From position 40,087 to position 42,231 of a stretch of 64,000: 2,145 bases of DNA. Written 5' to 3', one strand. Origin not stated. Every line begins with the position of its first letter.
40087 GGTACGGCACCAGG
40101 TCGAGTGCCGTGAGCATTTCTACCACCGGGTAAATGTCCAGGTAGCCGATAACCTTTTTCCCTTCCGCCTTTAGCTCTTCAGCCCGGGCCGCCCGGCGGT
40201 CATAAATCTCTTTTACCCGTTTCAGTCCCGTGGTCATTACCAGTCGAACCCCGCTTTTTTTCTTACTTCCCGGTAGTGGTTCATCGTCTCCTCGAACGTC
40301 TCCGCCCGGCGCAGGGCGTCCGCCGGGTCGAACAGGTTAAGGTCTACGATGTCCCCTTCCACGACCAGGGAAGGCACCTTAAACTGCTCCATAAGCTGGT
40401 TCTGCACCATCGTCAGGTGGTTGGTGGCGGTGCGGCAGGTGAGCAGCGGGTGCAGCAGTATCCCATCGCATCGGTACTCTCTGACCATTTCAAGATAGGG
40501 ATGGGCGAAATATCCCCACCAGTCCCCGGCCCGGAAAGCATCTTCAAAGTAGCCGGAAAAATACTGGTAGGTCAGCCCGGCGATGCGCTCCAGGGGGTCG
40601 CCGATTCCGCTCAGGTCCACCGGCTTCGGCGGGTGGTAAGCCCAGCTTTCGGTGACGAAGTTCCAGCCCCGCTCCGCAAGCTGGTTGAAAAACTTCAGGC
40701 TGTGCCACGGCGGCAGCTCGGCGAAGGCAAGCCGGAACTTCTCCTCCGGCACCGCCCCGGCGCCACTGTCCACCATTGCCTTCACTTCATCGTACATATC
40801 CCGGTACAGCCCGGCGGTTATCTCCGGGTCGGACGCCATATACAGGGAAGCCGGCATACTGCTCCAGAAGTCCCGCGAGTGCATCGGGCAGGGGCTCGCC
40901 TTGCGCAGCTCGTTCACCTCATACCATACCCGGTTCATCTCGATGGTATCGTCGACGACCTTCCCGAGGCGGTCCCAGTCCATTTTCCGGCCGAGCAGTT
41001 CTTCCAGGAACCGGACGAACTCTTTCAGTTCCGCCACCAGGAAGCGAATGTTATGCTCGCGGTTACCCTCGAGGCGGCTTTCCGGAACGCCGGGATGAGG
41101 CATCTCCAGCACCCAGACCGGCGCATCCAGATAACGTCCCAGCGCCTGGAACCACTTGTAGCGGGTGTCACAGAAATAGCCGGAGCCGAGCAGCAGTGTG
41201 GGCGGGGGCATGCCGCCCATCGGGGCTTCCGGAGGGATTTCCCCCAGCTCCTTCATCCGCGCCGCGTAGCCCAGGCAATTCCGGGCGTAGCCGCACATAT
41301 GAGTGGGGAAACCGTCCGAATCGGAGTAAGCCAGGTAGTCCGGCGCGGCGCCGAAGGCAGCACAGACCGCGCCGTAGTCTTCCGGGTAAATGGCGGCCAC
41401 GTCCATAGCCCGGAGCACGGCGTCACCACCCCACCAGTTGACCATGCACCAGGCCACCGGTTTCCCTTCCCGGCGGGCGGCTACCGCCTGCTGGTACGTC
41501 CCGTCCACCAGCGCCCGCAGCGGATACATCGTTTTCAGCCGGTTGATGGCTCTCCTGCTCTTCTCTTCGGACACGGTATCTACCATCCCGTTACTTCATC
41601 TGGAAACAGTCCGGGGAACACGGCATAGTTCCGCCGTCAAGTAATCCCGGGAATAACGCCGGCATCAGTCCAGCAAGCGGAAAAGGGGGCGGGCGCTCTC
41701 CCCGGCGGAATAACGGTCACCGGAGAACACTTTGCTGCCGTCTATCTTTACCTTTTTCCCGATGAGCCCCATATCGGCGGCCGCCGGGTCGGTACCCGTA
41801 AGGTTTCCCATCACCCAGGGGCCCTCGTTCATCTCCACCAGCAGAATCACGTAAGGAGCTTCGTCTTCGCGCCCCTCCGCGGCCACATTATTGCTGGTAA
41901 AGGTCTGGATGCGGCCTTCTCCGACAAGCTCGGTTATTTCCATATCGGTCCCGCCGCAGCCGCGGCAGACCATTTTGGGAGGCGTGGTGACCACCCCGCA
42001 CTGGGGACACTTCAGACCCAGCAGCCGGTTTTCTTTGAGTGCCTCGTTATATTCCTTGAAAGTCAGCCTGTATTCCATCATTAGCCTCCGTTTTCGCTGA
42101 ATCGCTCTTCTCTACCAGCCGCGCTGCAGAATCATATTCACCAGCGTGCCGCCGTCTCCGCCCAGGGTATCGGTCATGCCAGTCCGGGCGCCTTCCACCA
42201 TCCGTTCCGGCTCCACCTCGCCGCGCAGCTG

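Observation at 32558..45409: Convergent pair of operons forming a roughly 13-kb anaerobic acyl-CoA conversion island without a recognisable entry enzyme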

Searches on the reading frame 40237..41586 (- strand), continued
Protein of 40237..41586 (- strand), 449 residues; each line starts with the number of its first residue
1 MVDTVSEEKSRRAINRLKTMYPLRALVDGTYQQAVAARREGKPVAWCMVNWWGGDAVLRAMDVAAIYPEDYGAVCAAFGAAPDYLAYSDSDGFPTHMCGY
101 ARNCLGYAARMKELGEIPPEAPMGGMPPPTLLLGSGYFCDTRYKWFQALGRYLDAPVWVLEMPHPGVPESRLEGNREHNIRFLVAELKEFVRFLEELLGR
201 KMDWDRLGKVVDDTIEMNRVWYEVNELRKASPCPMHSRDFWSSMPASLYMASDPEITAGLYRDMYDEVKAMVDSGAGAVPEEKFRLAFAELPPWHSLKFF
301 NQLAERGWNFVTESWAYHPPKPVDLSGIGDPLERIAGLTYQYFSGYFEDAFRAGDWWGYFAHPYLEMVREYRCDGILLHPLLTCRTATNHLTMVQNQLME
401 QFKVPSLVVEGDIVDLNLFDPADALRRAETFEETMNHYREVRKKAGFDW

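Call 42: search_solved_structures(query=window:40237-41586:-, max_evalue=1e-15, show_alignments=3)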
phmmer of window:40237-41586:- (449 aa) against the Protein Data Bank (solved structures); distinct sequences matched with E-value up to 1e-15: 3.
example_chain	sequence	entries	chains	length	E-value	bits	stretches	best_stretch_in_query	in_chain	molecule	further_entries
9g87_A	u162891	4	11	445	1.7e-23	86.6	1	37-438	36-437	3-methylbenzoyl-CoA reductase beta subunit MbdO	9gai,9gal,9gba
3o3m_A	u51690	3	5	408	6.2e-23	84.7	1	26-439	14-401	alpha subunit 2-hydroxyisocaproyl-CoA dehydratase | alpha-subunit 2-hydroxyisocaproyl-CoA dehydratase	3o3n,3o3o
8s02_A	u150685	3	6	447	1.3e-19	73.8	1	26-440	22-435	BzdO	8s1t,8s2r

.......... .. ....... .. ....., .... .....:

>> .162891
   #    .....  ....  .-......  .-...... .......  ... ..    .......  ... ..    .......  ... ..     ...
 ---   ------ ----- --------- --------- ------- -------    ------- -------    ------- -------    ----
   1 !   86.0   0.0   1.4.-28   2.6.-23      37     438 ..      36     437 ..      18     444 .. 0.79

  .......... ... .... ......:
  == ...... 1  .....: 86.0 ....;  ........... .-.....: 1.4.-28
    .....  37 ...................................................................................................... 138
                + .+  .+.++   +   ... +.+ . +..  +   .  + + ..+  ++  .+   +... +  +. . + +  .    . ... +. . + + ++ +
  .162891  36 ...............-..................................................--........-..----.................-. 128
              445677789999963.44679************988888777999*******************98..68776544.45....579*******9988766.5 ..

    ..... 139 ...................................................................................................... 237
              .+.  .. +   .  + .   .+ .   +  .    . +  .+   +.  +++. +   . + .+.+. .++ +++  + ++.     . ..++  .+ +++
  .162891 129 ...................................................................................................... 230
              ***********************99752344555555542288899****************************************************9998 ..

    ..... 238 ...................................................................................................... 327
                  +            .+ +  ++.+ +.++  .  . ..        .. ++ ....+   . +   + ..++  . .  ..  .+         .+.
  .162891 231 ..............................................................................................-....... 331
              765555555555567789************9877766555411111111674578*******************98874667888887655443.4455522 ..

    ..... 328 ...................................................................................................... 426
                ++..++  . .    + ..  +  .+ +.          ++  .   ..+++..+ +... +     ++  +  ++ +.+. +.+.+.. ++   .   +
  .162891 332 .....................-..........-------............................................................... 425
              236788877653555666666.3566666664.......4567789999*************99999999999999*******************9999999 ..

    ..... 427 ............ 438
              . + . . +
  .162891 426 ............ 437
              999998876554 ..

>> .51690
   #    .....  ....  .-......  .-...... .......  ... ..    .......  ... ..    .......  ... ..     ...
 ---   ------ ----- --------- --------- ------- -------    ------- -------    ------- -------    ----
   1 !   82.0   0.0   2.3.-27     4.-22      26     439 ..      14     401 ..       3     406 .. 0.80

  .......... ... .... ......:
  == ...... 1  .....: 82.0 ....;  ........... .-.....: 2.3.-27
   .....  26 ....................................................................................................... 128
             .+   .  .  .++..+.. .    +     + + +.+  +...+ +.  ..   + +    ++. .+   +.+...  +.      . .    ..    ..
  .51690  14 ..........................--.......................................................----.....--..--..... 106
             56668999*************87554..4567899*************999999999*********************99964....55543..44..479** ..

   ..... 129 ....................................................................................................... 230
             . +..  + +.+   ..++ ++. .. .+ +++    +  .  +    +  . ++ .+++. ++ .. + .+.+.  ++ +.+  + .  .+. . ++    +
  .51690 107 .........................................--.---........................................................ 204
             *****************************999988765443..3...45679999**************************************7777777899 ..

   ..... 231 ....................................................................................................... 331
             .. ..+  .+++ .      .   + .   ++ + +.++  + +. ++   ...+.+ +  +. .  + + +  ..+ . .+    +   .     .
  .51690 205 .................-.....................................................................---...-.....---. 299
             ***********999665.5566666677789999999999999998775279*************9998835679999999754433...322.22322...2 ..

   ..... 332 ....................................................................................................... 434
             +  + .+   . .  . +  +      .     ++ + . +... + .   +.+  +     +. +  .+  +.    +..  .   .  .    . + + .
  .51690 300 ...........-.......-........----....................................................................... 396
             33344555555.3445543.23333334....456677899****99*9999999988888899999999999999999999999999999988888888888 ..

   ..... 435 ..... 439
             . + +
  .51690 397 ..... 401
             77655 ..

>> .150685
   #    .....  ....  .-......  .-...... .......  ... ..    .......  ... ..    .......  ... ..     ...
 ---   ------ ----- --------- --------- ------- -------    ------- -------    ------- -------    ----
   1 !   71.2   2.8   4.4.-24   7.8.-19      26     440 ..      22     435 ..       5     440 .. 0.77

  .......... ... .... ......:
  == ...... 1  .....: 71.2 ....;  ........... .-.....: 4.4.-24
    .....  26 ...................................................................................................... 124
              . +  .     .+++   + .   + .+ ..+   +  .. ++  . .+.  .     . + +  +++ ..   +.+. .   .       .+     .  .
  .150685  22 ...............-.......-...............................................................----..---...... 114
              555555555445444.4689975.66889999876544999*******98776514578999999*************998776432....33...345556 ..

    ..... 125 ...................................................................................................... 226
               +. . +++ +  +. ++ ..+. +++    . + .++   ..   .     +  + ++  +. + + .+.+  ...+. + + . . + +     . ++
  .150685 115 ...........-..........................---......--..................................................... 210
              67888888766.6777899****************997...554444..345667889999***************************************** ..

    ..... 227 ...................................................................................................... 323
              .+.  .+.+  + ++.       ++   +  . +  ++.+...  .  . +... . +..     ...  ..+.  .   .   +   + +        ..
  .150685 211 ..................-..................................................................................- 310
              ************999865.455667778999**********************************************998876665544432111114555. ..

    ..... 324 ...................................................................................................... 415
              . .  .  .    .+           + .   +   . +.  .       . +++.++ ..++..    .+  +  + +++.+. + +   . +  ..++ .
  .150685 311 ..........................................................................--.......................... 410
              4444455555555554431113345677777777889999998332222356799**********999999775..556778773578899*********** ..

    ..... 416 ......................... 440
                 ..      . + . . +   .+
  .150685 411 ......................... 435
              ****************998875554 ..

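Call 72: find_homologous_proteins(query=L040:10010-11341:+, max_evalue=1e-50)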
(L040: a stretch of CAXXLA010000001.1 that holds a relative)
Query L040:10010-11341:+ (443 aa): 703 proteins with E <= 1e-50 among 8000 candidates; the best 120 are listed.
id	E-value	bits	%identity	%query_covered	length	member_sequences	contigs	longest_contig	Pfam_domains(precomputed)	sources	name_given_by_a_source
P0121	0.0e+0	1042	99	100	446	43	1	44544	PF06050.20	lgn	-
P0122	2.0e-267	906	85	100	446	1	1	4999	PF06050.20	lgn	-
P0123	3.3e-266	902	85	100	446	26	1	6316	PF06050.20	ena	-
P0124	5.4e-265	898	84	100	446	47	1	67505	PF06050.20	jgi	jgi:benzoyl-CoA reductase/2-hydroxyglutaryl-CoA dehydratase subunit BcrC/BadD/HgdB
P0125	3.8e-253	859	79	99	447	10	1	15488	PF06050.20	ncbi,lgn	-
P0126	2.2e-245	833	77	100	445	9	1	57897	PF06050.20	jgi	jgi:benzoyl-CoA reductase subunit B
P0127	7.5e-240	815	76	100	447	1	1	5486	PF06050.20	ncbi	-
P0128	3.8e-236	803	74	100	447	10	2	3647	PF06050.20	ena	-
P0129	2.4e-235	800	75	100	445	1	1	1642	PF06050.20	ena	-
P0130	7.8e-235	798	74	100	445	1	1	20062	PF06050.20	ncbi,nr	ncbi:MAG: 2-hydroxyacyl-CoA dehydratase family protein [Dehalococcoidales bacterium]|nr:2-hydroxyacy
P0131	2.3e-234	797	74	100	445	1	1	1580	PF06050.20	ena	-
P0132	3.2e-234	796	75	100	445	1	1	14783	PF06050.20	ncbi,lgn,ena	ncbi:(R)-phenyllactyl-CoA dehydratase alpha subunit [subsurface metagenome]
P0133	1.1e-233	794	73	100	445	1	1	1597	PF06050.20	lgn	-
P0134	1.7e-233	794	74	100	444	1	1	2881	PF06050.20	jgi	jgi:benzoyl-CoA reductase/2-hydroxyglutaryl-CoA dehydratase subunit BcrC/BadD/HgdB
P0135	1.0e-232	791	72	100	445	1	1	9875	PF06050.20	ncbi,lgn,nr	ncbi:MAG: 2-hydroxyacyl-CoA dehydratase [Chloroflexi bacterium]|nr:2-hydroxyacyl-CoA dehydratase [Ch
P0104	1.6e-228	777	73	100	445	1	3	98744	PF06050.20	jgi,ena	-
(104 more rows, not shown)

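Call 73: find_encoding_contigs(protein=P0124, flank=10000, max_places=4)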
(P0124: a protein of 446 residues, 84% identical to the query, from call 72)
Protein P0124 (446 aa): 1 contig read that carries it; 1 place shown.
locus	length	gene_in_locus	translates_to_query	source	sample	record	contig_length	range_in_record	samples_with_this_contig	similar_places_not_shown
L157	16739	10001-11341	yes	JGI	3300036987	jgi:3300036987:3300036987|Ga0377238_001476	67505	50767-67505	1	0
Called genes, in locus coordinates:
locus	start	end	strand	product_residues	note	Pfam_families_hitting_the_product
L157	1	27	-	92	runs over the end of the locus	PF00137:ATP-synt_C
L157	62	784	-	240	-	PF00119:ATP-synt_A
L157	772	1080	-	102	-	PF12966:AtpR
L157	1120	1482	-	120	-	PF09527:ATPase_gene1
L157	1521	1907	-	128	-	PF02823:ATP-synt_DE_N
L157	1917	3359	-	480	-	PF02874:ATP-synt_ab_N, PF00006:ATP-synt_ab, PF22919:ATP-synt_VA_C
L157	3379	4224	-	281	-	-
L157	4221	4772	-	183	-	-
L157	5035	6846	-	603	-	PF00561:Abhydrolase_1 (weak)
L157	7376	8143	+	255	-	PF00106:adh_short, PF08659:KR, PF13561:adh_short_C2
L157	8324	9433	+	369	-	PF00108:Thiolase_N, PF02803:Thiolase_C, PF22691:Thiolase_C_1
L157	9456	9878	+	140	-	PF12172:zf-ChsH2 (weak), PF01796:OB_ChsH2_C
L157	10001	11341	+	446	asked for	PF06050:HGD-D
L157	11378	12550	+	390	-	PF06050:HGD-D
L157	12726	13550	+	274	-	PF01869:BcrAD_BadFG, PF23717:DUF7159 (weak)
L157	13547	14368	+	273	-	PF01869:BcrAD_BadFG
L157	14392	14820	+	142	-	PF01575:MaoC_dehydratas, PF13452:FAS1_DH_region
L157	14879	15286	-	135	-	PF02310:B12-binding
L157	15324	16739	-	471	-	?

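Call 83: search_protein_representatives(protein=window:40237-41574:-)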
Query: 445 residues. Proteins with E-value up to 0.001 (for the whole library): 1338; up to 1e-10: 728; up to 1e-30: 159. The best 150 are listed.
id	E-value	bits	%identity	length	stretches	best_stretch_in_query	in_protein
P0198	3.1e-132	458.3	50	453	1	25-445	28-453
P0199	2.5e-125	435.6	47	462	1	4-445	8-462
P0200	4.4e-94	332.6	40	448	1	22-443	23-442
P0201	8.9e-93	328.3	37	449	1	3-434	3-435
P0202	1.3e-92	327.7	60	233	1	213-445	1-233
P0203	8.0e-89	315.2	37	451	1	5-443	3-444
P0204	1.3e-84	301.4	76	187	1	4-169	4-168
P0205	6.1e-84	299.1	41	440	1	3-439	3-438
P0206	1.6e-81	291.1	36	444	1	4-442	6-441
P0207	3.1e-81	290.2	37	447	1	25-442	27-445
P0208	1.8e-78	281.0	39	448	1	19-436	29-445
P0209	1.9e-78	281.0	38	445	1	14-435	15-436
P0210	7.1e-77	275.8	35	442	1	27-442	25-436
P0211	1.6e-76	274.7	38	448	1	7-443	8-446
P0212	3.2e-76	273.6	37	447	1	18-440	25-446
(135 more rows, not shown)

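Call 85: list_cluster_members(proteins=[P0121, P0123, P0124, P0125, P0126, P0001])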
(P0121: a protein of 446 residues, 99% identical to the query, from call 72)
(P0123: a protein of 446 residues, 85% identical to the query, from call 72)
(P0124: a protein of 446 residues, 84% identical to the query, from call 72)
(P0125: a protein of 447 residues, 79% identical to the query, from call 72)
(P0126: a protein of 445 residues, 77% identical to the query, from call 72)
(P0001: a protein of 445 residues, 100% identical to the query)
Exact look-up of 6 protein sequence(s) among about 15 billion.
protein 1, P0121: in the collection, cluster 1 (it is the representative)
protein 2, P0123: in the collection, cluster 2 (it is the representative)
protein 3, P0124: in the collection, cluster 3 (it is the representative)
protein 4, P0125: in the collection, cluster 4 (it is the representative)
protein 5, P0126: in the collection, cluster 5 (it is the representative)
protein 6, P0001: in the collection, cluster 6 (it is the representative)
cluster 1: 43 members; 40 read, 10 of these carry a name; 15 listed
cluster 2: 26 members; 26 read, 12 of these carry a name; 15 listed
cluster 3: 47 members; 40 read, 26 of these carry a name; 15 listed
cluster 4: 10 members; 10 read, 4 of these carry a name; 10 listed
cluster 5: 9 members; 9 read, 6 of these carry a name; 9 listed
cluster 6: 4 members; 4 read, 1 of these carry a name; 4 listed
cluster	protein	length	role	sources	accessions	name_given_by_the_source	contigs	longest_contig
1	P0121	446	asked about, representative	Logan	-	-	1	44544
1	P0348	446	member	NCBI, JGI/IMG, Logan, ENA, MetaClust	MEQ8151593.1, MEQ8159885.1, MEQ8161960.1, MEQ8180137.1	MAG: 2-hydroxyacyl-CoA dehydratase family protein [Smithellaceae bacterium] | benzoyl-CoA reductase/2-hydroxyglutaryl-CoA dehydratase subunit BcrC/BadD/HgdB | \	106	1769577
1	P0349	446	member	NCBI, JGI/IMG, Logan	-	benzoyl-CoA reductase subunit B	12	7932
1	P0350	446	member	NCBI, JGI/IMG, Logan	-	benzoyl-CoA reductase/2-hydroxyglutaryl-CoA dehydratase subunit BcrC/BadD/HgdB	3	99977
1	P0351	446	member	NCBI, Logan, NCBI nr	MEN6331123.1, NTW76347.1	MAG: 2-hydroxyacyl-CoA dehydratase family protein [Smithella sp.] | 2-hydroxyacyl-CoA dehydratase [Syntrophaceae bacterium]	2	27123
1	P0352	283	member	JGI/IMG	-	benzoyl-CoA reductase/2-hydroxyglutaryl-CoA dehydratase subunit BcrC/BadD/HgdB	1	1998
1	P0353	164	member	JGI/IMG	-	hypothetical protein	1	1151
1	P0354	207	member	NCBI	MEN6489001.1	MAG: 2-hydroxyacyl-CoA dehydratase family protein, partial [Smithella sp.]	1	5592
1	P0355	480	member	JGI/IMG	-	benzoyl-CoA reductase subunit B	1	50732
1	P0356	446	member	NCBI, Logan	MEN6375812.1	MAG: 2-hydroxyacyl-CoA dehydratase family protein [Smithella sp.]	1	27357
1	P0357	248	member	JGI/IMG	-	benzoyl-CoA reductase/2-hydroxyglutaryl-CoA dehydratase subunit BcrC/BadD/HgdB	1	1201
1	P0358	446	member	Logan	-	-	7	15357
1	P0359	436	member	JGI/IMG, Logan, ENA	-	-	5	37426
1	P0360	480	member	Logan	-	-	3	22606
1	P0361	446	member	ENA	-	-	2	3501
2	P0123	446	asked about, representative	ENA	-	-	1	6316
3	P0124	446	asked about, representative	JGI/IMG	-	benzoyl-CoA reductase/2-hydroxyglutaryl-CoA dehydratase subunit BcrC/BadD/HgdB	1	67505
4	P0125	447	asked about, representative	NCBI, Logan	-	-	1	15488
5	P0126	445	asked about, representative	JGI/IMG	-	benzoyl-CoA reductase subunit B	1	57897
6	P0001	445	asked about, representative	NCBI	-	-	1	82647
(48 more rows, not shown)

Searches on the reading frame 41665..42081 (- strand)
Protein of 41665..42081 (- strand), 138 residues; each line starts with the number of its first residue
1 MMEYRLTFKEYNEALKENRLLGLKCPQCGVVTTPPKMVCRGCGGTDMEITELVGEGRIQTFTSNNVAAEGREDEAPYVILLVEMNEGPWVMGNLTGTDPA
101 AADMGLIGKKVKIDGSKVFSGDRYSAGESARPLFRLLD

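Call 3: search_protein_families(library=pfam, proteins=[window:41665-42081:-])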
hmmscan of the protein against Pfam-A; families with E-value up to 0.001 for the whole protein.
window:41665-42081:- (138 aa): 2 families
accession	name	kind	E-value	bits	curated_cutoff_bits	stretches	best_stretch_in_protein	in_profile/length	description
PF01796.24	OB_ChsH2_C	-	8.7e-15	54.9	27.1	1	51-113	3-62/65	ChsH2, C-terminal OB-fold domain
PF12172.15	zf-ChsH2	-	3.3e-11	43.2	23.2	1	13-48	2-37/37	ChsH2, rubredoxin-like zinc ribbon domain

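Call 5: search_protein_families(library=ncbifam, proteins=[window:41665-42081:-], max_evalue=0.00001)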
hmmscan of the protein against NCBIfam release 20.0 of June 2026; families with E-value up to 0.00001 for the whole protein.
window:41665-42081:- (138 aa): 1 family
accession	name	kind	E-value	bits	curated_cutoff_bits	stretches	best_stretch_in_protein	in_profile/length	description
NF053627.1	BnzsclthlBbsAGT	equivalog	3.7e-07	30.2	250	1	19-96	35-110/145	benzoylsuccinyl-CoA thiolase subunit BbsA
